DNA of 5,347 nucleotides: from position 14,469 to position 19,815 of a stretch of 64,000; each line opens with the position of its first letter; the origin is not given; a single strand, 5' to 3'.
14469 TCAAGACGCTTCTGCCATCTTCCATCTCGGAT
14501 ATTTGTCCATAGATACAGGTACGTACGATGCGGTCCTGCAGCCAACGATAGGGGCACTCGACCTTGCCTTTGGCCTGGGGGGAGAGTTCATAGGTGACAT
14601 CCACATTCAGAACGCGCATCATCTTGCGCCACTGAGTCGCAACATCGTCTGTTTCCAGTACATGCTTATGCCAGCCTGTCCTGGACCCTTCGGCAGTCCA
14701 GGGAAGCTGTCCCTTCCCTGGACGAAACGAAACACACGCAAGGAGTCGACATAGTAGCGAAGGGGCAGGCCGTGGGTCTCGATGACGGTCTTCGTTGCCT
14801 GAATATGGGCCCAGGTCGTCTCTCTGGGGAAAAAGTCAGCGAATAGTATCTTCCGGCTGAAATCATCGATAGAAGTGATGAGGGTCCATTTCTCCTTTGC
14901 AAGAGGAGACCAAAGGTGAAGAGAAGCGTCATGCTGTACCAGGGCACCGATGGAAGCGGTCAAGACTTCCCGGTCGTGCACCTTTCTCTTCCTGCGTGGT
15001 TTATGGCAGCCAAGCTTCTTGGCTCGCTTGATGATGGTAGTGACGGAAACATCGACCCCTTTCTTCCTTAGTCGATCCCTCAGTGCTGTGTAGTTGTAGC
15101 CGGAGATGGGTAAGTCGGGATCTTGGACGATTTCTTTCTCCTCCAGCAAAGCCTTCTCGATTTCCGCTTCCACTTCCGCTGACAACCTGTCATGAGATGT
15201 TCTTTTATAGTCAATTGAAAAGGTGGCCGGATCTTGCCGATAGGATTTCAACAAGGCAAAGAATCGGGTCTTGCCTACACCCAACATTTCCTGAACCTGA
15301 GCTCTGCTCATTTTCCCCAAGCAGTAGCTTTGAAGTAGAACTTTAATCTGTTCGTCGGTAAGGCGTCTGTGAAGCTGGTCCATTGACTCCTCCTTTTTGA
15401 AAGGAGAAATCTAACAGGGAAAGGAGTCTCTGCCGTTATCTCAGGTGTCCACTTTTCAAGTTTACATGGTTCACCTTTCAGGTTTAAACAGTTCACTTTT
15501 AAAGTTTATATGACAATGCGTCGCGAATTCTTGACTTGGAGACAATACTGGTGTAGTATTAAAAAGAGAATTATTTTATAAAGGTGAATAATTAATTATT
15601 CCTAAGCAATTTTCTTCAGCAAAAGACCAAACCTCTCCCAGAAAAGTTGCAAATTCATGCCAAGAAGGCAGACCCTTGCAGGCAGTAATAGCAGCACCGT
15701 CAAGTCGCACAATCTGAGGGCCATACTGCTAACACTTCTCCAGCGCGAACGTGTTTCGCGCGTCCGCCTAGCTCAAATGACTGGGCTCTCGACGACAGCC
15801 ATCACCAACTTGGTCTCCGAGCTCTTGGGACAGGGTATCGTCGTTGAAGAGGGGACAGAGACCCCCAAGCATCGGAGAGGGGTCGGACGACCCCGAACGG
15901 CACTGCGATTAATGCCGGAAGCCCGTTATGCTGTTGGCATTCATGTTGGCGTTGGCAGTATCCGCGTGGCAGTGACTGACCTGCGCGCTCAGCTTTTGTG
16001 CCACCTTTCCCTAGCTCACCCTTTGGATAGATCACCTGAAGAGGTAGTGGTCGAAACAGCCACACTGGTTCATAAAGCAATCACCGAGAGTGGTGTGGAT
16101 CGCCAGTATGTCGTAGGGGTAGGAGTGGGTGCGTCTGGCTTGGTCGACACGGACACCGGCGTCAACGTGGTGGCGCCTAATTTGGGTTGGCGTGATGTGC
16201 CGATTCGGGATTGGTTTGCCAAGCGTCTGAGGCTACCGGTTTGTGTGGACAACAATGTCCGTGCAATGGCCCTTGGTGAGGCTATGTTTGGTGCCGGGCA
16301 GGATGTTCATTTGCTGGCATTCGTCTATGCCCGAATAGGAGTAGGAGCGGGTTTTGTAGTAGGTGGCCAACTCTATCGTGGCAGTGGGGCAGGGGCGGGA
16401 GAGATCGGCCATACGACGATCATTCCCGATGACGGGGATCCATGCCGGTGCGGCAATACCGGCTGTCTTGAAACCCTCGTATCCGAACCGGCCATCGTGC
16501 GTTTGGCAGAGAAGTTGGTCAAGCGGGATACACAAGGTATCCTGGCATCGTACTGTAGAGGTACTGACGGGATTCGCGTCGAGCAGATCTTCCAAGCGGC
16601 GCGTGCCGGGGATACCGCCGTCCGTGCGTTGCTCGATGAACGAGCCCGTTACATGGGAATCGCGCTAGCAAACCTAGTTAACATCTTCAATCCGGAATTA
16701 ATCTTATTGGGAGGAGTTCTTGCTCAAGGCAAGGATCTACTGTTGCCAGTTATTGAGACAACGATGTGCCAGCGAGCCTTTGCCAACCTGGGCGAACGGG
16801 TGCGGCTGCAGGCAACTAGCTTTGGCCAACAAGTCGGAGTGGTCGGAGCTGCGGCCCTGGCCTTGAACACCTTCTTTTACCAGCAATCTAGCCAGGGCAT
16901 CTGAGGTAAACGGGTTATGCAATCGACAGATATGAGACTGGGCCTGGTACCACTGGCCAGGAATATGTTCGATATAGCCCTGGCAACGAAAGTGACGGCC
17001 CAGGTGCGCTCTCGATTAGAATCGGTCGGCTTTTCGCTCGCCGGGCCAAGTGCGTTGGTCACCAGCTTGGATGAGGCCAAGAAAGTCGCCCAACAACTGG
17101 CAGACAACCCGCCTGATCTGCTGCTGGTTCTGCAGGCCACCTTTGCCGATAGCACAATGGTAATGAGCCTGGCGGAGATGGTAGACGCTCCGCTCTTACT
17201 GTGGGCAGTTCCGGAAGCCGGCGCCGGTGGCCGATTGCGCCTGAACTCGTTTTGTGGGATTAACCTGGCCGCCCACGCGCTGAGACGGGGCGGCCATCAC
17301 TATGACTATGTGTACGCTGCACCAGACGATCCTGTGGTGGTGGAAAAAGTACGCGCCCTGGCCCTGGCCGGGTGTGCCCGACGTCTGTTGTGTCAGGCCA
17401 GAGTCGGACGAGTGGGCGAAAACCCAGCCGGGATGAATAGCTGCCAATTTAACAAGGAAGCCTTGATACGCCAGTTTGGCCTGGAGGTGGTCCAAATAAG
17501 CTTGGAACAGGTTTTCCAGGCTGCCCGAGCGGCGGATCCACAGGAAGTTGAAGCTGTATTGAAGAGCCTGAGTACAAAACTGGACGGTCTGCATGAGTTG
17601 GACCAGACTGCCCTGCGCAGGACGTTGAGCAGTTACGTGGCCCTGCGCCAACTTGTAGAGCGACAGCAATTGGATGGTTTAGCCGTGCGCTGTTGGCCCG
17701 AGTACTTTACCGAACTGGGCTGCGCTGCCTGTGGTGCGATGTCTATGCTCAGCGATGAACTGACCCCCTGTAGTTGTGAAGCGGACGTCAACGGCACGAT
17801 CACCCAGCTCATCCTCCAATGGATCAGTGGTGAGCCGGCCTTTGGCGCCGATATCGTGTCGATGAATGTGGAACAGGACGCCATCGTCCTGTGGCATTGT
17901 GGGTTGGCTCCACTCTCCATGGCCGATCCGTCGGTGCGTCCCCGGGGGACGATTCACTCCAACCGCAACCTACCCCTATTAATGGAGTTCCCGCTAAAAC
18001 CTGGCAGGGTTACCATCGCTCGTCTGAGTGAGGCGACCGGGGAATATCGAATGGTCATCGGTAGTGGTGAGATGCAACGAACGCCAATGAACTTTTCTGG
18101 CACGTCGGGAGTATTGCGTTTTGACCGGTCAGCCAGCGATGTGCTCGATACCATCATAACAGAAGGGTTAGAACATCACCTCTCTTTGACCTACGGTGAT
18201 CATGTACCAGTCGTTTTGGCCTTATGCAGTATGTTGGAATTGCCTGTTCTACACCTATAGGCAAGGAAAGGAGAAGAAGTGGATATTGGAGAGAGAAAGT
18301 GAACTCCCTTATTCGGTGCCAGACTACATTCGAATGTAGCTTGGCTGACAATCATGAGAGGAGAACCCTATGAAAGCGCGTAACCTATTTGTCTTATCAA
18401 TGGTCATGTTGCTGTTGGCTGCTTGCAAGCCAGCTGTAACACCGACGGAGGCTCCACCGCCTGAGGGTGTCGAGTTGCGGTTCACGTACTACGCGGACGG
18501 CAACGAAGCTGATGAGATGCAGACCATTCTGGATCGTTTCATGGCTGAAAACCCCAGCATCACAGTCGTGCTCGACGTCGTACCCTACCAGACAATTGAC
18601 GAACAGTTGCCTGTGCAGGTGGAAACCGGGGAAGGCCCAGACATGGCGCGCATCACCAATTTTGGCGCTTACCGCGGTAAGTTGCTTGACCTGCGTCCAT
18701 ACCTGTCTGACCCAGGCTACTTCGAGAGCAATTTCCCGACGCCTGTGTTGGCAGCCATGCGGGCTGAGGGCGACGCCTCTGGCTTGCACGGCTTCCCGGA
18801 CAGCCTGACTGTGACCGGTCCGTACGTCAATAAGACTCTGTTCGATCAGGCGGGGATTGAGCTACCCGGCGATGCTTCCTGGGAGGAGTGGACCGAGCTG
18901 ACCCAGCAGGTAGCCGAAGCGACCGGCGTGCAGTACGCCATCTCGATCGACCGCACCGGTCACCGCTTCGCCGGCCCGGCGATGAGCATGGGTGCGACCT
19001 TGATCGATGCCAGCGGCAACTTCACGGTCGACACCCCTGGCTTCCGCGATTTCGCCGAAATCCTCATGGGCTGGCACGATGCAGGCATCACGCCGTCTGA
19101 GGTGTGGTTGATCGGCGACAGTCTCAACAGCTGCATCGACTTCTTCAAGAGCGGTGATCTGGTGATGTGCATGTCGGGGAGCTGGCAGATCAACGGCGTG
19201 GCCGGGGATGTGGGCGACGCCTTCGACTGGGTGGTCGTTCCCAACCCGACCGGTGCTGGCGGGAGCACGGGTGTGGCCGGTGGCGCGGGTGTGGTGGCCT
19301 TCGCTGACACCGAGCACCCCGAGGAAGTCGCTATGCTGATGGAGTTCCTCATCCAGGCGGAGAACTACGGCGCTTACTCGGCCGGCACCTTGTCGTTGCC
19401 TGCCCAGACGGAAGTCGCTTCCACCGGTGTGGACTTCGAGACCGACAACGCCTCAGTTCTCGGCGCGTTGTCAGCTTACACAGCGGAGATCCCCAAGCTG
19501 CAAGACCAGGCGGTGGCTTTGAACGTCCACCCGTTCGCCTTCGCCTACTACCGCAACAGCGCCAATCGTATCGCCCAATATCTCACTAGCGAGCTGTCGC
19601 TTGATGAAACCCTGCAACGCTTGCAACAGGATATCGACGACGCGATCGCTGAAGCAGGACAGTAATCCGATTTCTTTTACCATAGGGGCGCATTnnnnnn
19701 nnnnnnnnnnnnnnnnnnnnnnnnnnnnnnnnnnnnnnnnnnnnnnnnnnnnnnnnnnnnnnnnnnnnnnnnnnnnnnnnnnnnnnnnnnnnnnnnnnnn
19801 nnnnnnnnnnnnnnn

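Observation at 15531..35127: Candidate undescribed sulfoglycolysis route: an EMP-style locus that ends in ComA-type phosphosulfolactate lyase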

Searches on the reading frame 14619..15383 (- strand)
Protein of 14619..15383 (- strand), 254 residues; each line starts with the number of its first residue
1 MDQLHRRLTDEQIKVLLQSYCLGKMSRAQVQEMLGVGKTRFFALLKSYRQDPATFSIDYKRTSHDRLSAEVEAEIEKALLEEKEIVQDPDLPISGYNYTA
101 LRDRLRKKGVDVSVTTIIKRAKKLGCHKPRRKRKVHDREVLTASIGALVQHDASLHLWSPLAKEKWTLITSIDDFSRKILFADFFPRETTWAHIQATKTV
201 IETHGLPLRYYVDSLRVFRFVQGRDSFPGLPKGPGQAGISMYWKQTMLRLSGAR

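Call 4: search_protein_families(library=pfam, proteins=[window:14619-15383:-], max_evalue=0.01)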
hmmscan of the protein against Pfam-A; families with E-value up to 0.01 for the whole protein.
window:14619-15383:- (254 aa): 1 family
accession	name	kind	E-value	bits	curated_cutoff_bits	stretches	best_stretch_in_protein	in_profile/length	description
PF13565.12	HTH_32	-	0.0003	21.7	33.7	0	60-117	21-69/73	Homeodomain-like domain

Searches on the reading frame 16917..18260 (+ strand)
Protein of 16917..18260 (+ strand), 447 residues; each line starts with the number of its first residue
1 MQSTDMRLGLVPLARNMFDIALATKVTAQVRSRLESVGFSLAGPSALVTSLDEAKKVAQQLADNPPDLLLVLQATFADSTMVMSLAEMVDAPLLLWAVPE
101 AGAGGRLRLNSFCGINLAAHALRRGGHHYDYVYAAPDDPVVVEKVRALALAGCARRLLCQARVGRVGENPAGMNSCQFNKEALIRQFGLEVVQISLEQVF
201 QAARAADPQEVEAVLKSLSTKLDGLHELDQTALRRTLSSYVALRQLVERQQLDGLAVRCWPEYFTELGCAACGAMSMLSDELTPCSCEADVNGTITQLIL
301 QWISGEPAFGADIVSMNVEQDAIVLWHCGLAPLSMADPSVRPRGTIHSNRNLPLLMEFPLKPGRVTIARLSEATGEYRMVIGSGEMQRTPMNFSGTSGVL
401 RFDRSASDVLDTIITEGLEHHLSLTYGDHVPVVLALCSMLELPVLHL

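Call 3: search_protein_families(library=pfam, proteins=[window:16917-18260:+], max_evalue=0.01)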
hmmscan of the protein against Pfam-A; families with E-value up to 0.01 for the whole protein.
window:16917-18260:+ (447 aa): 1 family
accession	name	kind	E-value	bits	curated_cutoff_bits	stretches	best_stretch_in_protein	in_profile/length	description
PF02952.23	Fucose_iso_C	-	3.8e-10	40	29.3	1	361-444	48-139/143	L-fucose isomerase, C-terminal domain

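Call 11: search_protein_families(library=ncbifam, proteins=[window:16917-18260:+], max_evalue=0.001)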
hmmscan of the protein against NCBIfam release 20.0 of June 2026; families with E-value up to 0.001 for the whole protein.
window:16917-18260:+ (447 aa): 1 family
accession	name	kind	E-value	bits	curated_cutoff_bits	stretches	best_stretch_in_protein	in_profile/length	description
NF048012.1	SlpQosIsomSftI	equivalog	2e-94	316.8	700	1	10-444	6-440/443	sulfoquinovose isomerase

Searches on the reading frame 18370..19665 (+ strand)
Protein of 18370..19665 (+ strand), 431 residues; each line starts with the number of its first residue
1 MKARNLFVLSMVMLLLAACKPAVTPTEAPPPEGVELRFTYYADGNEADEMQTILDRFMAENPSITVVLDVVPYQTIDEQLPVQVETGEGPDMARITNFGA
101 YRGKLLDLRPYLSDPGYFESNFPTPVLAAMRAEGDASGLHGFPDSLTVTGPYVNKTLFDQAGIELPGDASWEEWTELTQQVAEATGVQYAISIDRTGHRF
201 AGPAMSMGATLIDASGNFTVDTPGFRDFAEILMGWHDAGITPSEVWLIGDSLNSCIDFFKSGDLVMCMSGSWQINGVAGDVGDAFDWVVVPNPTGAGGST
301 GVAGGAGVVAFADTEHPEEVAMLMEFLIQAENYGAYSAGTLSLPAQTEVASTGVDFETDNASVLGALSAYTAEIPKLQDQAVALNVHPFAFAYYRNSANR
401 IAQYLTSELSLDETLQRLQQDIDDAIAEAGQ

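Call 3: search_protein_families(library=pfam, proteins=[window:18370-19665:+], max_evalue=0.01)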
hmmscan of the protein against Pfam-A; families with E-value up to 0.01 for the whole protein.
window:18370-19665:+ (431 aa): 2 families
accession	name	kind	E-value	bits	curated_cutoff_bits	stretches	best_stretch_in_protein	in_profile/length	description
PF13416.11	SBP_bac_8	-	1.3e-23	84.7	27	1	53-359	2-274/279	Bacterial extracellular solute-binding protein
PF01547.30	SBP_bac_1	-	9.9e-22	78.7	26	1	44-332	2-305/307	Bacterial extracellular solute-binding protein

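Call 11: search_protein_families(library=ncbifam, proteins=[window:18370-19665:+], max_evalue=0.001)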
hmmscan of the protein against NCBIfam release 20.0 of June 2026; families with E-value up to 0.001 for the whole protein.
window:18370-19665:+ (431 aa): 1 family
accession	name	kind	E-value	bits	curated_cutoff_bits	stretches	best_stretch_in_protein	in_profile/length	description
TIGR03850.1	bind_CPR_0540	equivalog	7.7e-06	24.8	299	0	6-94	7-92/437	carbohydrate ABC transporter substrate-binding protein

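Call 85: search_solved_structures(query=window:18370-19665:+, max_evalue=0.01, show_alignments=0)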
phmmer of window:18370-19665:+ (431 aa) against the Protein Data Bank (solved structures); distinct sequences matched with E-value up to 0.01: 36.
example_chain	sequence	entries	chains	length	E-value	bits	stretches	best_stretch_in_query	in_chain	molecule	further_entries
5f7v_A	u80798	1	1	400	1e-11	47.4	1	36-310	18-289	Lmo0181 protein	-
4qrz_A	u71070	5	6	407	3.9e-11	45.6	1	51-348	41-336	ABC-TYPE SUGAR TRANSPORTER | ABC transporter, substrate binding protein (Sugar)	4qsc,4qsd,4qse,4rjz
6wpm_A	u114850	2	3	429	5.6e-11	45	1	50-352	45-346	Substrate-binding protein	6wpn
8vqk_A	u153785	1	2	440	1.6e-10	43.6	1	28-380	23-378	Putative ABC transporter periplasmic-binding protein YcjN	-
3jzj_A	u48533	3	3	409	2.2e-10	43.1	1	38-349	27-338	Acarbose/maltose binding protein GacH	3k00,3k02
6rjy_A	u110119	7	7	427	2.7e-10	42.8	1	32-350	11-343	Arabino-oligosaccharids-binding protein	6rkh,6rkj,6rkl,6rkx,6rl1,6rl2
3k01_A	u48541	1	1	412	2.8e-10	42.7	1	38-349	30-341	Acarbose/maltose binding protein GacH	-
7v09_A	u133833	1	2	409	1.3e-08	37.2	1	50-226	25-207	Multiple sugar transport system periplasmic sugar-binding protein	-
9xf5_A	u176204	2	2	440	2.3e-08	36.5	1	33-348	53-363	ABC transporter substrate-binding protein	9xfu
3uor_A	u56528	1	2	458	4.6e-08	35.4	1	39-344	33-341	ABC transporter sugar binding protein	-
5ysb_A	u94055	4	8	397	5.2e-07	32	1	40-349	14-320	Lin1841 protein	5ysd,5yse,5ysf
7bvt_A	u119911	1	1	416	1.3e-06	30.6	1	28-423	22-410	Hypothetical sugar ABC-transporter sugar binding protein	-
4ry1_A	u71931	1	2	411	2e-06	30.1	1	35-173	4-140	Periplasmic solute binding protein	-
8ula_A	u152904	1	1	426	4.7e-06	28.8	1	48-336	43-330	Extracellular solute-binding protein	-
4rk2_A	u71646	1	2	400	5.8e-06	28.5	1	103-346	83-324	Putative sugar ABC transporter, substrate-binding protein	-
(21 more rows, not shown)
